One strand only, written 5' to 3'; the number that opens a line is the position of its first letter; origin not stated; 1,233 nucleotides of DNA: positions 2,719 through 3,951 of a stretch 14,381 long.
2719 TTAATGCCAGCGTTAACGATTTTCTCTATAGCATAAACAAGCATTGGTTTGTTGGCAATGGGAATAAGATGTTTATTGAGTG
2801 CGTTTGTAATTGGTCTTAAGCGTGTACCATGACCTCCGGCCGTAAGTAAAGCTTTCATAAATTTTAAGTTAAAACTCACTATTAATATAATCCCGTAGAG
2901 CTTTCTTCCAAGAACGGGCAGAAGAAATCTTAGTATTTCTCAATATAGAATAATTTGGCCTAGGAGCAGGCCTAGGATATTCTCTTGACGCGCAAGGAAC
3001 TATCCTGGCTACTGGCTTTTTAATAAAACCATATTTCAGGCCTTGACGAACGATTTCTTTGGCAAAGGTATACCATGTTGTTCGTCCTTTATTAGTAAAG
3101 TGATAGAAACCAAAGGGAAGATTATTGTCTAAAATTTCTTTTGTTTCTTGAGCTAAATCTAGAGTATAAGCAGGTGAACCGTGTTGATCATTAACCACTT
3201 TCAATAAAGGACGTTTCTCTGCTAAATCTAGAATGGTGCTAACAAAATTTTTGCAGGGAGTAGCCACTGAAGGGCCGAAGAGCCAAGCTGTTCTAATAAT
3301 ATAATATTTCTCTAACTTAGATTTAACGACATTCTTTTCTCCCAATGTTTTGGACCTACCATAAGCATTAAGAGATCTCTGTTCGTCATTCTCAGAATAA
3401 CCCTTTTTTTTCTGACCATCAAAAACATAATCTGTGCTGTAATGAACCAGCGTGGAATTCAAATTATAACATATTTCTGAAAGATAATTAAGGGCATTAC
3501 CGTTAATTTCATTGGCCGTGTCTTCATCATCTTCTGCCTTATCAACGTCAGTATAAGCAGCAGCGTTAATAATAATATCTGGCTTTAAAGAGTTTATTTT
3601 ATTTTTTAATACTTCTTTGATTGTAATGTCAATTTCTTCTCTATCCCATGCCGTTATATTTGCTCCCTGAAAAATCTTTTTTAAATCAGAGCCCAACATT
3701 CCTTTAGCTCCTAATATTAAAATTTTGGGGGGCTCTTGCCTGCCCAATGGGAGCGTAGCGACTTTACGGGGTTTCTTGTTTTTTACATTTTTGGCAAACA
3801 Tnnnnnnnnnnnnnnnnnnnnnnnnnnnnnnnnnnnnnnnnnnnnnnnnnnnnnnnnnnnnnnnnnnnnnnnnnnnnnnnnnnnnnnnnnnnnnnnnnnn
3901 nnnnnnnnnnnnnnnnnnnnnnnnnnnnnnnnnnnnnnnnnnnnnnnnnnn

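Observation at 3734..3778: Copy A of the GC-rich element lies inside the 5' end of rmlD and supplies part of an atypical N-terminal extension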

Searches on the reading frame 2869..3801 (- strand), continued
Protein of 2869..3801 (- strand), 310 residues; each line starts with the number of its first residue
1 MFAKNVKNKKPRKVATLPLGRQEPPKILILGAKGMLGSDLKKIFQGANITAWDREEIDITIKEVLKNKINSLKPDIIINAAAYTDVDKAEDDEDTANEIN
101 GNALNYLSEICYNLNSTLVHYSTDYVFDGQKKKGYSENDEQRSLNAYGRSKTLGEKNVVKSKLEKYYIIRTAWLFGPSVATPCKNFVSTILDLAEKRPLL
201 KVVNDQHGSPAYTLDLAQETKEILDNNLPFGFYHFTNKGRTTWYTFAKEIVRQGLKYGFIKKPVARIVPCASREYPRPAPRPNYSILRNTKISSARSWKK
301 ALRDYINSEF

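Call 18: find_encoding_contigs(protein=P0006, flank=10000, max_places=3)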
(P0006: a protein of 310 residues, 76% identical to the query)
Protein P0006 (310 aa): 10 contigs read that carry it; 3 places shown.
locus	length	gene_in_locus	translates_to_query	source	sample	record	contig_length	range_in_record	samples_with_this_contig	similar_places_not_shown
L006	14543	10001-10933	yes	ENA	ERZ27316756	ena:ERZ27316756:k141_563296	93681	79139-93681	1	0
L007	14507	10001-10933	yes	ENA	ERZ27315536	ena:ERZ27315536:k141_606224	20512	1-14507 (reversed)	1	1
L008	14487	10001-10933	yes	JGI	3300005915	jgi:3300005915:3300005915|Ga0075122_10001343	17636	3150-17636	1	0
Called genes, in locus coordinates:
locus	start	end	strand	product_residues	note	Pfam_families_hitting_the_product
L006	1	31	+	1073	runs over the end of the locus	PF13385:Laminin_G_3, PF00354:Pentaxin (faint), PF02210:Laminin_G_2 (faint), PF02973:Sialidase (faint), PF13385:Laminin_G_3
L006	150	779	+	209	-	PF13483:Lactamase_B_3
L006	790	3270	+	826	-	PF00521:DNA_topoisoIV, PF03989:DNA_gyraseA_C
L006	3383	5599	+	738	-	PF00082:Peptidase_S8, PF14783:BBS2_Mid (faint), PF01839:FG-GAP (weak), PF13517:FG-GAP_3 (weak)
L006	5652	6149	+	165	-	PF00011:HSP20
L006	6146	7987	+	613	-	PF12229:PG_binding_4, PF04294:VanW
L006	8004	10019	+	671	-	PF00350:Dynamin_N (faint), PF04760:IF2_N, PF03193:RsgA_GTPase (faint), PF00009:GTP_EFTU, PF00071:Ras (weak), PF01926:MMR_HSR1, PF22042:EF-G_D2, PF11987:IF-2, +2 more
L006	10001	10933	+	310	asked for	PF01370:Epimerase, PF02719:Polysacc_synt_2 (faint), PF04321:RmlD_sub_bind, PF16363:GDP_Man_Dehyd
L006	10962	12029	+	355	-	PF00483:NTP_transferase, PF12804:NTP_transf_3 (weak), PF24894:Hexapep_GlmU (faint), PF25084:LbH_EIF2B, PF00132:Hexapep (faint), PF25084:LbH_EIF2B (weak), PF25087:GMPPB_C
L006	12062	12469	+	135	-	PF00886:Ribosomal_S16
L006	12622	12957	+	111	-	PF13083:KH_KhpA-B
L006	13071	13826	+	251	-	PF01746:tRNA_m1G_MT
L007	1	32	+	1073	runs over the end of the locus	PF13385:Laminin_G_3, PF00354:Pentaxin (faint), PF02210:Laminin_G_2 (faint), PF02973:Sialidase (faint), PF13385:Laminin_G_3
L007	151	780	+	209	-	PF13483:Lactamase_B_3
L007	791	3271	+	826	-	PF00521:DNA_topoisoIV, PF03989:DNA_gyraseA_C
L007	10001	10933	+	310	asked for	PF01370:Epimerase, PF02719:Polysacc_synt_2 (faint), PF04321:RmlD_sub_bind, PF16363:GDP_Man_Dehyd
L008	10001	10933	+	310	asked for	PF01370:Epimerase, PF02719:Polysacc_synt_2 (faint), PF04321:RmlD_sub_bind, PF16363:GDP_Man_Dehyd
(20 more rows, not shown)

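Call 19: find_encoding_contigs(protein=P0004, flank=10000, max_places=3)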
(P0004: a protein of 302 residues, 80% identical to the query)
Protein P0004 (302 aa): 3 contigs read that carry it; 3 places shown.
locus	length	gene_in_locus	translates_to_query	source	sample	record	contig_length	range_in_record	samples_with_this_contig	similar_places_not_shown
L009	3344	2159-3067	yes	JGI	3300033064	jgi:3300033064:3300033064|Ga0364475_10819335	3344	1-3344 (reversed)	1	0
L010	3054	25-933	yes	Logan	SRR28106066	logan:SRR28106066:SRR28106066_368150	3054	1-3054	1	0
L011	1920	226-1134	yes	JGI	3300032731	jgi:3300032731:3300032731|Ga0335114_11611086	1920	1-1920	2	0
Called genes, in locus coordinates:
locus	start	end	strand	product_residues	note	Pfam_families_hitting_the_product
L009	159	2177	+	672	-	PF04760:IF2_N, PF03193:RsgA_GTPase (faint), PF00009:GTP_EFTU, PF00071:Ras (weak), PF01926:MMR_HSR1, PF22042:EF-G_D2, PF03144:GTP_EFTU_D2 (faint), PF11987:IF-2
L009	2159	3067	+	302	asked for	PF01370:Epimerase, PF04321:RmlD_sub_bind, PF16363:GDP_Man_Dehyd (weak)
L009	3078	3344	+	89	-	?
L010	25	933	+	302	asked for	PF01370:Epimerase, PF04321:RmlD_sub_bind, PF16363:GDP_Man_Dehyd (weak)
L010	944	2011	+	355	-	PF00483:NTP_transferase, PF12804:NTP_transf_3 (weak), PF00132:Hexapep (faint), PF25084:LbH_EIF2B, PF25087:GMPPB_C (weak)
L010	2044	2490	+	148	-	PF00886:Ribosomal_S16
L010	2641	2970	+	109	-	PF13083:KH_KhpA-B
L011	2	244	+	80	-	?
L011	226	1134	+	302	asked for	PF01370:Epimerase, PF04321:RmlD_sub_bind, PF16363:GDP_Man_Dehyd (weak)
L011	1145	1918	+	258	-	?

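Call 23: find_encoding_contigs(protein=P0007, flank=10000, max_places=3)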
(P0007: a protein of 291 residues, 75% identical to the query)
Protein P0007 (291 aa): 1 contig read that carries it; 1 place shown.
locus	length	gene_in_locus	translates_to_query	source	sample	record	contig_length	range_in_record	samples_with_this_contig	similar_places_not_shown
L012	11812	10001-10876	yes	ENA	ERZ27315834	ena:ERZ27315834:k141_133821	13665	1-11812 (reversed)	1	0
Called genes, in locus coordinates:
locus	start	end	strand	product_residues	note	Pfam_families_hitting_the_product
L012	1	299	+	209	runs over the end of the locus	PF13483:Lactamase_B_3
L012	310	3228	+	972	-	PF00521:DNA_topoisoIV, PF14890:Intein_splicing, PF07591:PT-HINT (weak), PF00521:DNA_topoisoIV, PF03989:DNA_gyraseA_C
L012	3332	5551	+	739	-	PF00082:Peptidase_S8, PF01839:FG-GAP (faint), PF13517:FG-GAP_3 (weak)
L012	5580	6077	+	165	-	PF00011:HSP20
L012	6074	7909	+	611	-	PF12229:PG_binding_4, PF04294:VanW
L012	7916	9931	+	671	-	PF00350:Dynamin_N (faint), PF04760:IF2_N, PF00009:GTP_EFTU, PF00071:Ras (weak), PF01926:MMR_HSR1, PF02421:FeoB_N (weak), PF22042:EF-G_D2, PF11987:IF-2, +2 more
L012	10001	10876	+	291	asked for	PF01370:Epimerase, PF04321:RmlD_sub_bind, PF16363:GDP_Man_Dehyd (weak)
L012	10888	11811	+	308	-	?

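Call 24: find_encoding_contigs(protein=P0005, flank=10000, max_places=2)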
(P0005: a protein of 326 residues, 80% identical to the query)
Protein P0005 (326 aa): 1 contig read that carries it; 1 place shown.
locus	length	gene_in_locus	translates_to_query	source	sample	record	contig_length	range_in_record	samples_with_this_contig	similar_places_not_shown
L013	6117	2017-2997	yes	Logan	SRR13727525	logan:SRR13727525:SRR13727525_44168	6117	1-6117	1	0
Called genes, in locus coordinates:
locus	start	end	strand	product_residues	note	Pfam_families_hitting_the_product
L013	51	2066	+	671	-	PF00350:Dynamin_N (faint), PF04760:IF2_N, PF03193:RsgA_GTPase (faint), PF00009:GTP_EFTU, PF00071:Ras (weak), PF01926:MMR_HSR1, PF22042:EF-G_D2, PF11987:IF-2, +1 more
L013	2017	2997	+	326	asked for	PF04321:RmlD_sub_bind, PF01370:Epimerase, PF16363:GDP_Man_Dehyd (weak)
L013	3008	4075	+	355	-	PF00483:NTP_transferase, PF12804:NTP_transf_3 (weak), PF25084:LbH_EIF2B, PF00132:Hexapep (faint), PF25087:GMPPB_C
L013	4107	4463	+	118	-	PF00886:Ribosomal_S16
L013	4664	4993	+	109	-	PF13083:KH_KhpA-B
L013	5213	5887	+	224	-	PF01746:tRNA_m1G_MT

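Call 25: find_encoding_contigs(protein=P0008, flank=10000, max_places=2)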
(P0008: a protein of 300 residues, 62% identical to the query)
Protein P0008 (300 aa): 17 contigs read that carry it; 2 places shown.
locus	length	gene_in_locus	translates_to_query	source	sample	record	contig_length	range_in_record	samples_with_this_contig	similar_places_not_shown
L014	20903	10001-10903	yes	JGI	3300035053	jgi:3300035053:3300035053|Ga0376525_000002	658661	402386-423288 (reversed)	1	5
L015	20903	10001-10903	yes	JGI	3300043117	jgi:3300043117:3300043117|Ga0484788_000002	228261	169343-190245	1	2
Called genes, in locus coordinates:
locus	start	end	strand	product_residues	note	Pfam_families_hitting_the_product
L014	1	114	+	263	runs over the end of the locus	PF00781:DAGK_cat (weak)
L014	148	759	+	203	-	PF13483:Lactamase_B_3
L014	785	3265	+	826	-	PF00521:DNA_topoisoIV, PF03989:DNA_gyraseA_C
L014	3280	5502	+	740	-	PF00082:Peptidase_S8, PF13517:FG-GAP_3 (faint), PF01839:FG-GAP (faint)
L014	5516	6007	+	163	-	PF17886:ArsA_HSP20 (faint), PF00011:HSP20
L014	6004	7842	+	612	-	PF12229:PG_binding_4, PF04294:VanW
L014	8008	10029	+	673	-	PF00350:Dynamin_N (faint), PF04760:IF2_N (weak), PF03144:GTP_EFTU_D2 (faint), PF00009:GTP_EFTU, PF00071:Ras (weak), PF01926:MMR_HSR1, PF22042:EF-G_D2, PF11987:IF-2, +2 more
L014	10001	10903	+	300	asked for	PF01370:Epimerase, PF02719:Polysacc_synt_2 (faint), PF04321:RmlD_sub_bind, PF01073:3Beta_HSD (weak), PF07993:NAD_binding_4 (weak), PF16363:GDP_Man_Dehyd (weak)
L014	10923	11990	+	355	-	PF00483:NTP_transferase, PF12804:NTP_transf_3 (weak), PF25084:LbH_EIF2B, PF00132:Hexapep (faint), PF25087:GMPPB_C (weak)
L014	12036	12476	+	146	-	PF00886:Ribosomal_S16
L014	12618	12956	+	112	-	PF13083:KH_KhpA-B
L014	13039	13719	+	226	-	PF01746:tRNA_m1G_MT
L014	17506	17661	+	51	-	-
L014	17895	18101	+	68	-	PF13560:HTH_31, PF12844:HTH_19, PF01381:HTH_3, PF13443:HTH_26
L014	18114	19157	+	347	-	-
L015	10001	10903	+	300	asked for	PF01370:Epimerase, PF02719:Polysacc_synt_2 (faint), PF04321:RmlD_sub_bind, PF01073:3Beta_HSD (weak), PF07993:NAD_binding_4 (weak), PF16363:GDP_Man_Dehyd (weak)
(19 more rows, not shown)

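Call 26: find_encoding_contigs(protein=P0001, flank=10000, max_places=10)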
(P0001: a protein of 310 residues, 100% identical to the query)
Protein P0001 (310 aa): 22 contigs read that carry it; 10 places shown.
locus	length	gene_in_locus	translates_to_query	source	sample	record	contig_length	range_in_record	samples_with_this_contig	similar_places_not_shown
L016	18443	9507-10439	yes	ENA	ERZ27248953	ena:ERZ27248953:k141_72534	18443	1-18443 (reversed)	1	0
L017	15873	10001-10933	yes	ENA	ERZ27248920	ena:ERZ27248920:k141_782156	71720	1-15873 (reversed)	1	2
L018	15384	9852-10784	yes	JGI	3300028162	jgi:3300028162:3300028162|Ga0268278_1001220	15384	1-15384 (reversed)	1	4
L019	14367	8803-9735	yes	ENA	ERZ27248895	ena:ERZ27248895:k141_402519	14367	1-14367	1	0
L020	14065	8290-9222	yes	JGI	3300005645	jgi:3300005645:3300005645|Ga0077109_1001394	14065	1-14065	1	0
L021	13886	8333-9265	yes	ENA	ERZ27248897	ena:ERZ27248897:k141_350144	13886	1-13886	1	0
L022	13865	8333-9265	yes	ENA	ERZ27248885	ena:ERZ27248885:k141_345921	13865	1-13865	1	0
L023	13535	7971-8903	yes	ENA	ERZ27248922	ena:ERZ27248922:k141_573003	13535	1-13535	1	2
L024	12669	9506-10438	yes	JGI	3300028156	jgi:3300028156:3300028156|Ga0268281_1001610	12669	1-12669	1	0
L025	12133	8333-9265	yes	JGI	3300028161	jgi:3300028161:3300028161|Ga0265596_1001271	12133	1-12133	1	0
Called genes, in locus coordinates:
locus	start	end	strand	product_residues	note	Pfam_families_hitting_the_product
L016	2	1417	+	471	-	?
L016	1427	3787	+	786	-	PF00082:Peptidase_S8, PF01839:FG-GAP (faint), PF13517:FG-GAP_3 (weak)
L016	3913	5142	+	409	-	PF00910:RNA_helicase (weak), PF13173:AAA_14, PF13635:DUF4143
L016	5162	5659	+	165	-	PF00011:HSP20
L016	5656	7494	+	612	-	PF12229:PG_binding_4, PF04294:VanW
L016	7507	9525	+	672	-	PF00350:Dynamin_N (faint), PF04760:IF2_N, PF03193:RsgA_GTPase (faint), PF00009:GTP_EFTU, PF00071:Ras (faint), PF01926:MMR_HSR1, PF22042:EF-G_D2, PF11987:IF-2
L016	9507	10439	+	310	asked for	PF01370:Epimerase, PF04321:RmlD_sub_bind, PF16363:GDP_Man_Dehyd (weak)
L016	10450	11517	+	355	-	PF00483:NTP_transferase, PF12804:NTP_transf_3 (weak), PF00132:Hexapep (faint), PF25084:LbH_EIF2B, PF25087:GMPPB_C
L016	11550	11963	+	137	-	PF00886:Ribosomal_S16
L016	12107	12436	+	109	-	PF13083:KH_KhpA-B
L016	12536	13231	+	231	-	PF01746:tRNA_m1G_MT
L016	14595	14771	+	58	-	-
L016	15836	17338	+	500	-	PF01743:PolyA_pol, PF01966:HD, PF13735:tRNA_NucTran2_2 (weak)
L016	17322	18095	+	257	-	PF00849:PseudoU_synth_2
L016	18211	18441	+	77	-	?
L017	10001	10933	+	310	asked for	PF01370:Epimerase, PF04321:RmlD_sub_bind, PF16363:GDP_Man_Dehyd (weak)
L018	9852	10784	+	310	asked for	PF01370:Epimerase, PF04321:RmlD_sub_bind, PF16363:GDP_Man_Dehyd (weak)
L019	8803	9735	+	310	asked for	PF01370:Epimerase, PF04321:RmlD_sub_bind, PF16363:GDP_Man_Dehyd (weak)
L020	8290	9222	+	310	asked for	PF01370:Epimerase, PF04321:RmlD_sub_bind, PF16363:GDP_Man_Dehyd (weak)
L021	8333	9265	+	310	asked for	PF01370:Epimerase, PF04321:RmlD_sub_bind, PF16363:GDP_Man_Dehyd (weak)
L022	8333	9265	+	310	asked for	PF01370:Epimerase, PF04321:RmlD_sub_bind, PF16363:GDP_Man_Dehyd (weak)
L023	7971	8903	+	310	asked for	PF01370:Epimerase, PF04321:RmlD_sub_bind, PF16363:GDP_Man_Dehyd (weak)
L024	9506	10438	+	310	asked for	PF01370:Epimerase, PF04321:RmlD_sub_bind, PF16363:GDP_Man_Dehyd (weak)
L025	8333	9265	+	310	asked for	PF01370:Epimerase, PF04321:RmlD_sub_bind, PF16363:GDP_Man_Dehyd (weak)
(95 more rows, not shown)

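Call 52: predict_structure(alignment_id=A1)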
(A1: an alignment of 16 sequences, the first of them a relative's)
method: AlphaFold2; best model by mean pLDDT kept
length: 310 residues; sequences in the alignment: 16
mean_pLDDT: 85.4   pTM: 0.85
mean pLDDT of the five models: 85.4, 82.0, 80.7, 79.2, 77.5
residues with pLDDT >= 90: 170; 70-90: 102; 50-70: 16; < 50: 22
segments of 3 or more residues with pLDDT < 50: 1-21
pLDDT, mean of each block of 10 residues (from residue 1): 35 39 87 90 94 91 95 97 72 87 95 98 88 87 90 95 96 79 78 95 90 92 94 80 94 93 95 80 83 83 79
secondary structure, 60 per line:
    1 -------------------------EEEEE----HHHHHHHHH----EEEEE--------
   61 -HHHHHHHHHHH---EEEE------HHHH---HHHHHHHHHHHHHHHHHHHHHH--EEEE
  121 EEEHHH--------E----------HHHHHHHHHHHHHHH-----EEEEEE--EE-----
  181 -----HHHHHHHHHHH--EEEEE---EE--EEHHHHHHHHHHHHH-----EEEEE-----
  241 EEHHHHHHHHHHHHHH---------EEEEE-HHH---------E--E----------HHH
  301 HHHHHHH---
elements in order: E26-30 H35-43 E48-52 H62-72 E76-79 H86-89 H93-114 E117-123 H146-160 E166-171 H186-196 E199-203 H213-225 E231-235 H243-256 E266-270 H298-307

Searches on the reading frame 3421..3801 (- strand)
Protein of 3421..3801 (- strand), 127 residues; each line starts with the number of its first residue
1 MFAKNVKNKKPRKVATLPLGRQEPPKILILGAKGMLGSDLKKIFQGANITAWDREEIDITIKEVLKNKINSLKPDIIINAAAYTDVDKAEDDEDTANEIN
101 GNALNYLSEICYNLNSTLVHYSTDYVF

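Call 59: find_homologous_proteins(query=window:3421-3801:-, max_evalue=1e-25)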
Query seq(127 aa) (127 aa): 7 proteins with E <= 1e-25 among 146 candidates.
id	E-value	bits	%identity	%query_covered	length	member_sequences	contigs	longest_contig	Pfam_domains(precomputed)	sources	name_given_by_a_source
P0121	1.8e-42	162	73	83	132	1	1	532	PF04321.24,PF01370.28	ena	-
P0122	8.1e-28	115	57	80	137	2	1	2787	PF04321.24,PF16363.12,PF02719.22,PF01370.28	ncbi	-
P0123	1.5e-27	114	57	80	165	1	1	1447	PF04321.24,PF16363.12,PF07993.19,PF01370.28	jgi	jgi:dTDP-4-dehydrorhamnose reductase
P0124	3.5e-27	113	55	80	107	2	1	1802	PF04321.24,PF02719.22,PF01370.28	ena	-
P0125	2.0e-26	110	52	80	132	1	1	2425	PF04321.24,PF16363.12,PF01370.28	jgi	jgi:dTDP-4-dehydrorhamnose reductase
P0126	2.5e-26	110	53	80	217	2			PF04321.24,PF16363.12,PF02719.22,PF01370.28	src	-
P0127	5.5e-26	109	56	80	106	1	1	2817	PF04321.24,PF16363.12,PF02719.22,PF01370.28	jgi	-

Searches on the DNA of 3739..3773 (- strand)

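Call 56: build_rna_model(alignment_id=A3, structure=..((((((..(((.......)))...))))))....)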
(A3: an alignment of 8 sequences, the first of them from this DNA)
Model R1 built from alignment A3 (8 sequences, 36 columns); structure: as given.
model positions 35; base pairs 9; branch points 0; effective number of sequences 8; information 1.521 bits per position. Calibrated on 0.2 Mb of random sequence (short: E-values are rough).
structure used (alignment columns):
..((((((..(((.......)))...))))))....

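Call 57: search_with_rna_model(model_id=R1, sources=[window, L001, L003, L006, L009, L012, L013, L014, L015, L016, L017, L026, L027, L050, L051, L052, L053, L054, L055, L056, L057, L058, L059, L060, L061, L062, L064], max_evalue=10)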
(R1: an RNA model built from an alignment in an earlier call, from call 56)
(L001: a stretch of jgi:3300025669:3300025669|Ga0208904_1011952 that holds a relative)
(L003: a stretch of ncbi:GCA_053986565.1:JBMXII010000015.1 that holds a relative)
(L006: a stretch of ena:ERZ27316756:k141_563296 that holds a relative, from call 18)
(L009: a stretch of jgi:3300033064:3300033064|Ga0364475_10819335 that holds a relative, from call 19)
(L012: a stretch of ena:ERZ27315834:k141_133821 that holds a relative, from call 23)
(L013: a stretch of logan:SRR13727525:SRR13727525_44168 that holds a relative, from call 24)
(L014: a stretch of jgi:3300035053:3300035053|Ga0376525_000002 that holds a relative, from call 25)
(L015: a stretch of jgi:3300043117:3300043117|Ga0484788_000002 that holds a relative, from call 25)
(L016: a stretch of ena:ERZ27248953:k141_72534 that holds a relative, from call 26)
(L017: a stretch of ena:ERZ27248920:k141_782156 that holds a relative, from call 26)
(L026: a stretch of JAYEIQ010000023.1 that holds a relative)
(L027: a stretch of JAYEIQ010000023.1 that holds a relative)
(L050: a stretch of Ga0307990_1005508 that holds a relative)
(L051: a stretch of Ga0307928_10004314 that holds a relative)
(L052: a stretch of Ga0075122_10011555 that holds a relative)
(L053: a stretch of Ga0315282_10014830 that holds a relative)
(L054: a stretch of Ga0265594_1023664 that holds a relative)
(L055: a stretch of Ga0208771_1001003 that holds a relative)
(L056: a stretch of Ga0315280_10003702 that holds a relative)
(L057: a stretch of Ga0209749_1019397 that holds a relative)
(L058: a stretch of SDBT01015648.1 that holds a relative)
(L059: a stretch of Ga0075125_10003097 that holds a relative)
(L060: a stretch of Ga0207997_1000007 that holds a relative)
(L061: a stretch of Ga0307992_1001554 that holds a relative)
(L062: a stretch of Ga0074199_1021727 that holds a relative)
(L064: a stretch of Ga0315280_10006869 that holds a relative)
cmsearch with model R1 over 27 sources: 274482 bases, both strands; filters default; matches with E-value up to 10: 31.
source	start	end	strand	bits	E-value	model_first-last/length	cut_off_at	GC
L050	5763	5797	+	63.5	6.1e-14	1-35/35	no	0.66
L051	6768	6802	-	63.5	6.1e-14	1-35/35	no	0.66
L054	1165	1199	-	63.5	6.1e-14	1-35/35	no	0.66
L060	2434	2468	-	63.5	6.1e-14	1-35/35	no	0.66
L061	772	806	+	63.5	6.1e-14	1-35/35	no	0.66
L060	4202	4236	+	62.7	9.9e-14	1-35/35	no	0.63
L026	7196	7230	+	62.4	1.2e-13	1-35/35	no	0.6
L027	445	479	-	62.4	1.2e-13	1-35/35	no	0.6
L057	1830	1864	-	61.7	1.8e-13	1-35/35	no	0.6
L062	1382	1416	+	61.7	1.8e-13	1-35/35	no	0.6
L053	4365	4399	-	60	5.1e-13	1-35/35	no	0.63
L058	655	689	-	60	5.1e-13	1-35/35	no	0.63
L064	2819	2853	-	60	5.1e-13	1-35/35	no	0.63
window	3739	3773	-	57.6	2.3e-12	1-35/35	no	0.6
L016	9535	9569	+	57.6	2.3e-12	1-35/35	no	0.6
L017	10029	10063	+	57.6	2.3e-12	1-35/35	no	0.6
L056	455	489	+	57.5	2.4e-12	1-35/35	no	0.66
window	9476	9511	-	55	1.1e-11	1-35/35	no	0.67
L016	3797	3832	+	55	1.1e-11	1-35/35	no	0.67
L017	4291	4326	+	55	1.1e-11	1-35/35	no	0.67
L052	102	157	+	51.2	1e-10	1-35/35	no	0.7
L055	9479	9534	+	51.2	1e-10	1-35/35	no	0.7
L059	6318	6373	-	51.2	1e-10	1-35/35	no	0.7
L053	4532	4568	-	18.4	0.043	1-35/35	no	0.51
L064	2986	3022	-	18.4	0.043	1-35/35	no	0.51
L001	1407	1441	+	17.9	0.062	1-35/35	no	0.46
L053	4467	4503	-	14.2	0.56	1-35/35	no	0.57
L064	2921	2957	-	14.2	0.56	1-35/35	no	0.57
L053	4231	4259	-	10.1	6.7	1-35/35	no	0.59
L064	2685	2713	-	10.1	6.7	1-35/35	no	0.59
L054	1021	1030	-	9.9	7.6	12-21/35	no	0.7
